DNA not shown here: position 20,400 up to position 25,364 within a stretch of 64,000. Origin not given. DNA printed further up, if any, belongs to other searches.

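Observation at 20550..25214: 1554-aa prokaryotic NO VEIN-like protein (sacsin-type GHKL ATPase plus DUF3883) as a stand-alone gene in an island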

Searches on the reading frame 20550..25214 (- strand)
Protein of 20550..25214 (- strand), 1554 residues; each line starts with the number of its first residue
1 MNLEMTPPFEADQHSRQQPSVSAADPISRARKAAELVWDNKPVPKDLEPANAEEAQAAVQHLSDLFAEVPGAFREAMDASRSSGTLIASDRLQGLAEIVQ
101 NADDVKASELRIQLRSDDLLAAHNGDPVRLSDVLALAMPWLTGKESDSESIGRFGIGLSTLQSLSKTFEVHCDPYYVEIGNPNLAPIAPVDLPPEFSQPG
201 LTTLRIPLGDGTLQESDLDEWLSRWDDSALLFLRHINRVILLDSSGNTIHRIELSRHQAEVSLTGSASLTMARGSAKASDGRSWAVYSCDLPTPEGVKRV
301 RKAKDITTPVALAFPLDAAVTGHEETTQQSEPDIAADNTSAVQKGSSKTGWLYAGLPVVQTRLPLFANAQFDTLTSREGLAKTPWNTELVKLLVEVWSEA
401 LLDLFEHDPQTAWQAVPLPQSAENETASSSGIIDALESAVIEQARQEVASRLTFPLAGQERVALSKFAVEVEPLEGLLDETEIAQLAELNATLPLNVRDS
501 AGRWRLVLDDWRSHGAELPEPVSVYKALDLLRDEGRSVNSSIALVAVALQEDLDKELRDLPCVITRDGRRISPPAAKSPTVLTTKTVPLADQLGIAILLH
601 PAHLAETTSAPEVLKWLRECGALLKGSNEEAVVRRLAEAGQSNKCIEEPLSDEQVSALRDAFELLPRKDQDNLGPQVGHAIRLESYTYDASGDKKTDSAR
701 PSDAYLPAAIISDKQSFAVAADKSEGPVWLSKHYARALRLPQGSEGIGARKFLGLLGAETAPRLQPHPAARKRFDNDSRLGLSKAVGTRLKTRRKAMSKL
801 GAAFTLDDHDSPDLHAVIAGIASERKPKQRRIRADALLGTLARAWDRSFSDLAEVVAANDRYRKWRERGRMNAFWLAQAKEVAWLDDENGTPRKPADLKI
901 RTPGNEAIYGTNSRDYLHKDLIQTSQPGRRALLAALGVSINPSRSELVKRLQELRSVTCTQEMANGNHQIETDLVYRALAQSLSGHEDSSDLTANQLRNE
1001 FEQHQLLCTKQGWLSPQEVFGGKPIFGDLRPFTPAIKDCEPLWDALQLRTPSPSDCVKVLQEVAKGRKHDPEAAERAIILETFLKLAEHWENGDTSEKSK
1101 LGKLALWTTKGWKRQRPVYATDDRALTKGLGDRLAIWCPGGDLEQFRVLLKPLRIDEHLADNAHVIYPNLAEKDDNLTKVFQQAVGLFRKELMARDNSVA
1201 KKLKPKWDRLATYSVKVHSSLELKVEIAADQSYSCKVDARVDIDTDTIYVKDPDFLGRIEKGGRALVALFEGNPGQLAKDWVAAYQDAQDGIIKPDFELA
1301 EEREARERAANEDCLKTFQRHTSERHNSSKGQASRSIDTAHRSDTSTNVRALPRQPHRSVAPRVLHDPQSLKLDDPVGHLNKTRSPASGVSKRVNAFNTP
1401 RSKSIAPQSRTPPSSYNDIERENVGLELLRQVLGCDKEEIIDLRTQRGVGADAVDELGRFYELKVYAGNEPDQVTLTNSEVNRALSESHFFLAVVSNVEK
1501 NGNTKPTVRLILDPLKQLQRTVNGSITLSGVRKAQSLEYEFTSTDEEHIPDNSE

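Call 4: search_protein_families(library=pfam, proteins=[window:20550-25214:-], max_evalue=1)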
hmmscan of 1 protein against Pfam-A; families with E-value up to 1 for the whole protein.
window:20550-25214:- (1554 aa): 2 families
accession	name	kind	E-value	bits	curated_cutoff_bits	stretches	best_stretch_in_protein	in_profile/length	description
PF25794.1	SACS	-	0.0055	17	32.8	0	95-112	21-38/247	Sacsin domain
PF22254.1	TFA2_E-tether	-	0.31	11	23.8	0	942-954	19-31/34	Tfa2 E-tether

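Call 5: search_protein_families(library=padloc, proteins=[window:20550-25214:-], max_evalue=1)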
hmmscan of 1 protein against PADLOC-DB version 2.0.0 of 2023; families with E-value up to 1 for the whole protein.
window:20550-25214:- (1554 aa): 7 families
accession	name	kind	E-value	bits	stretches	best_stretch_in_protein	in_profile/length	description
PDLC03968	TmtA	-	0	1457.9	1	26-1546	9-1485/1486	-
PDLC03966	TmtA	-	9.9e-21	71.3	3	95-412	47-384/1655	-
PDLC03972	TmtA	-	1.7e-19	67.4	2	97-421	47-362/1302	-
PDLC03964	TmtA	-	6.6e-18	62.2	3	97-177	52-137/1538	-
PDLC03969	TmtA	-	1.1e-13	47.8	3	920-1253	869-1195/1563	-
PDLC03970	TmtA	-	2.7e-08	30.2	1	86-157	58-127/1552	-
PDLC03967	TmtA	-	5.9e-07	26.2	1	97-171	44-122/1063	-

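Call 6: search_protein_families(library=ncbifam, proteins=[window:20550-25214:-], max_evalue=1)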
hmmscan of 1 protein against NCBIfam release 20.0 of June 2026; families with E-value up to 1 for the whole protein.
window:20550-25214:- (1554 aa): 1 family
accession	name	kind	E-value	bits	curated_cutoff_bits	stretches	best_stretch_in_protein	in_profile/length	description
NF047352.1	P_loop_sacsin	domain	4.7e-20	71.8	50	1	95-171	4-80/80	sacsin N-terminal ATP-binding-like domain-containing protein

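Call 23: find_homologous_proteins(query=window:20550-25214:-, max_evalue=0.00001)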
Query window:20550-25214:- (1554 aa): 216 proteins with E <= 0.00001 among 8000 candidates; the best 120 are listed.
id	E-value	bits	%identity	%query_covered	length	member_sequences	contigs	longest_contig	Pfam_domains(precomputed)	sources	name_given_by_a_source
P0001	0.0e+0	3319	98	97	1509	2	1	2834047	-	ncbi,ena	-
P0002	0.0e+0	2271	68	98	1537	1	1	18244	-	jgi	-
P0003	0.0e+0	1861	58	100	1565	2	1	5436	-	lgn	-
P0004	0.0e+0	1852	59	97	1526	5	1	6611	-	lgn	-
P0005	0.0e+0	1842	58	99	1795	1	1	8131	-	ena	-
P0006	0.0e+0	1814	57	99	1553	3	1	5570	-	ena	-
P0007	0.0e+0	1808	57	99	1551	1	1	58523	-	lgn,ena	-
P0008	0.0e+0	1784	56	98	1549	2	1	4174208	-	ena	-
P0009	0.0e+0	1652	52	99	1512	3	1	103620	-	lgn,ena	-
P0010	0.0e+0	1640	54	99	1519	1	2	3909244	-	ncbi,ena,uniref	ncbi:sacsin N-terminal ATP-binding-like domain-containing protein [Candidatus Poriferisodalis sp.]|u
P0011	0.0e+0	1626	53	96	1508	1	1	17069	-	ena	-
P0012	0.0e+0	1620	53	98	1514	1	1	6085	-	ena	-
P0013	0.0e+0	1618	53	99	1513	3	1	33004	-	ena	-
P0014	0.0e+0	1617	52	98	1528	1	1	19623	PF25794.2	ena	-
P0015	0.0e+0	1611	52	98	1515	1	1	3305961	PF25794.2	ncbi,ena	-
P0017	0.0e+0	1606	53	97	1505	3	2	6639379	-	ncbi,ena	-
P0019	0.0e+0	1599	51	98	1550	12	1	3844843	-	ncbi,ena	-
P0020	0.0e+0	1598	53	98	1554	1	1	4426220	-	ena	-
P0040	0.0e+0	1435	48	99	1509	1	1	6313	PF25794.2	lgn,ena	-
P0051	0.0e+0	1407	46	98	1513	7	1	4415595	PF25794.2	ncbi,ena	-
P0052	0.0e+0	1406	47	99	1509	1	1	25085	PF25794.2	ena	-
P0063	0.0e+0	1389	46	98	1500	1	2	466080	PF25794.2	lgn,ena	-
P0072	0.0e+0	1376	47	98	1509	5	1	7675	-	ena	-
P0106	0.0e+0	1275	45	98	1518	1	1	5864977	-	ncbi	-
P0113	0.0e+0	1253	49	82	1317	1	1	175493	-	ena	-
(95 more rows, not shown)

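Call 24: find_encoding_contigs(protein=P0001, flank=10000, max_places=3)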
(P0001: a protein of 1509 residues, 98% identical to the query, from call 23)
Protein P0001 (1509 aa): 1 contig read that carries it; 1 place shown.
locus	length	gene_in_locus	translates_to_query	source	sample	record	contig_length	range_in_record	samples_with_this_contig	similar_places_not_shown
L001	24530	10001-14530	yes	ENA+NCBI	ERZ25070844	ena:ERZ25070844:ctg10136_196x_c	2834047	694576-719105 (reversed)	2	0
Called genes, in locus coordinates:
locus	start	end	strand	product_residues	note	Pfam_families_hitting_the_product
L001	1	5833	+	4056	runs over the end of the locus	PF01483:P_proprotein, PF03160:Calx-beta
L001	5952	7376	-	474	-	PF00171:Aldedh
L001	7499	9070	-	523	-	PF00171:Aldedh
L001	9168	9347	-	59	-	-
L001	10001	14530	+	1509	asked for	-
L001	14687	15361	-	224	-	PF08843:AbiEii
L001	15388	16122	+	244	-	PF13384:HTH_23 (faint), PF13936:HTH_38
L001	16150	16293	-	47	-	-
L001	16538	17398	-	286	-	PF09407:AbiEi_1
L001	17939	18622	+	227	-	-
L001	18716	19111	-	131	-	PF02962:CHMI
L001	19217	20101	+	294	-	PF01557:FAA_hydrolase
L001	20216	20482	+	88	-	PF02604:PhdYeFM_antitox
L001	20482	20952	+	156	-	PF01850:PIN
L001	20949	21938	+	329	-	PF08240:ADH_N, PF00107:ADH_zinc_N, PF13602:ADH_zinc_N_2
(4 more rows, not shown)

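Call 25: search_solved_structures(query=window:20550-25214:-, max_evalue=1, show_alignments=2)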
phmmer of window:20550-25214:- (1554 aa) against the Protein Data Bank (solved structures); distinct sequences matched with E-value up to 1: 0.

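Call 27: search_solved_structures(query=A1, max_evalue=10, show_alignments=3)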
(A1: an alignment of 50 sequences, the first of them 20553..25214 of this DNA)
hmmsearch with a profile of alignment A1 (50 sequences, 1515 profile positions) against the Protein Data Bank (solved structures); distinct sequences matched with E-value up to 10: 11.
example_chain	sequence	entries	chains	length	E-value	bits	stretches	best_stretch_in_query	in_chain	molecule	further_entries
5v47_A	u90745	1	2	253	0.00064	20.2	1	80-148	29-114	Lizard sacsin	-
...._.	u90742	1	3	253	0.0018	18.7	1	80-148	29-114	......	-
5v46_A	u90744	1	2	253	0.0041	17.5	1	80-148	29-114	Sacsin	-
5v45_A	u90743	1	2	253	0.0042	17.5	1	80-148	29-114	Sacsin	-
8crx_N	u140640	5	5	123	0.17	12.2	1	594-652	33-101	30S ribosomal protein S13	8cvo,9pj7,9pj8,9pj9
7nhn_n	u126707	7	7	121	0.43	10.8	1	594-650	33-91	30S ribosomal protein S13 | Small ribosomal subunit protein uS13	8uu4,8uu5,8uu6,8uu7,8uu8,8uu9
6dzi_v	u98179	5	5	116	0.6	10.3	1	595-650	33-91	30S ribosomal protein S13 | Small ribosomal subunit protein uS13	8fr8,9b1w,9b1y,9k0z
8yp6_m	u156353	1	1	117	0.61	10.3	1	595-650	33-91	Small ribosomal subunit protein uS13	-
5o5j_M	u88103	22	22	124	0.65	10.2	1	595-650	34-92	30S ribosomal protein S13 | Small ribosomal subunit protein uS13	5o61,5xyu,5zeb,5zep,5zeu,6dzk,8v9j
6o8w_m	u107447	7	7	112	0.78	10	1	593-646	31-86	30S ribosomal protein S13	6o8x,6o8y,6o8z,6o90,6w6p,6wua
4fe8_A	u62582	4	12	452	4.8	7.3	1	1237-1317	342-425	Maltose-binding periplasmic protein,Huntingtin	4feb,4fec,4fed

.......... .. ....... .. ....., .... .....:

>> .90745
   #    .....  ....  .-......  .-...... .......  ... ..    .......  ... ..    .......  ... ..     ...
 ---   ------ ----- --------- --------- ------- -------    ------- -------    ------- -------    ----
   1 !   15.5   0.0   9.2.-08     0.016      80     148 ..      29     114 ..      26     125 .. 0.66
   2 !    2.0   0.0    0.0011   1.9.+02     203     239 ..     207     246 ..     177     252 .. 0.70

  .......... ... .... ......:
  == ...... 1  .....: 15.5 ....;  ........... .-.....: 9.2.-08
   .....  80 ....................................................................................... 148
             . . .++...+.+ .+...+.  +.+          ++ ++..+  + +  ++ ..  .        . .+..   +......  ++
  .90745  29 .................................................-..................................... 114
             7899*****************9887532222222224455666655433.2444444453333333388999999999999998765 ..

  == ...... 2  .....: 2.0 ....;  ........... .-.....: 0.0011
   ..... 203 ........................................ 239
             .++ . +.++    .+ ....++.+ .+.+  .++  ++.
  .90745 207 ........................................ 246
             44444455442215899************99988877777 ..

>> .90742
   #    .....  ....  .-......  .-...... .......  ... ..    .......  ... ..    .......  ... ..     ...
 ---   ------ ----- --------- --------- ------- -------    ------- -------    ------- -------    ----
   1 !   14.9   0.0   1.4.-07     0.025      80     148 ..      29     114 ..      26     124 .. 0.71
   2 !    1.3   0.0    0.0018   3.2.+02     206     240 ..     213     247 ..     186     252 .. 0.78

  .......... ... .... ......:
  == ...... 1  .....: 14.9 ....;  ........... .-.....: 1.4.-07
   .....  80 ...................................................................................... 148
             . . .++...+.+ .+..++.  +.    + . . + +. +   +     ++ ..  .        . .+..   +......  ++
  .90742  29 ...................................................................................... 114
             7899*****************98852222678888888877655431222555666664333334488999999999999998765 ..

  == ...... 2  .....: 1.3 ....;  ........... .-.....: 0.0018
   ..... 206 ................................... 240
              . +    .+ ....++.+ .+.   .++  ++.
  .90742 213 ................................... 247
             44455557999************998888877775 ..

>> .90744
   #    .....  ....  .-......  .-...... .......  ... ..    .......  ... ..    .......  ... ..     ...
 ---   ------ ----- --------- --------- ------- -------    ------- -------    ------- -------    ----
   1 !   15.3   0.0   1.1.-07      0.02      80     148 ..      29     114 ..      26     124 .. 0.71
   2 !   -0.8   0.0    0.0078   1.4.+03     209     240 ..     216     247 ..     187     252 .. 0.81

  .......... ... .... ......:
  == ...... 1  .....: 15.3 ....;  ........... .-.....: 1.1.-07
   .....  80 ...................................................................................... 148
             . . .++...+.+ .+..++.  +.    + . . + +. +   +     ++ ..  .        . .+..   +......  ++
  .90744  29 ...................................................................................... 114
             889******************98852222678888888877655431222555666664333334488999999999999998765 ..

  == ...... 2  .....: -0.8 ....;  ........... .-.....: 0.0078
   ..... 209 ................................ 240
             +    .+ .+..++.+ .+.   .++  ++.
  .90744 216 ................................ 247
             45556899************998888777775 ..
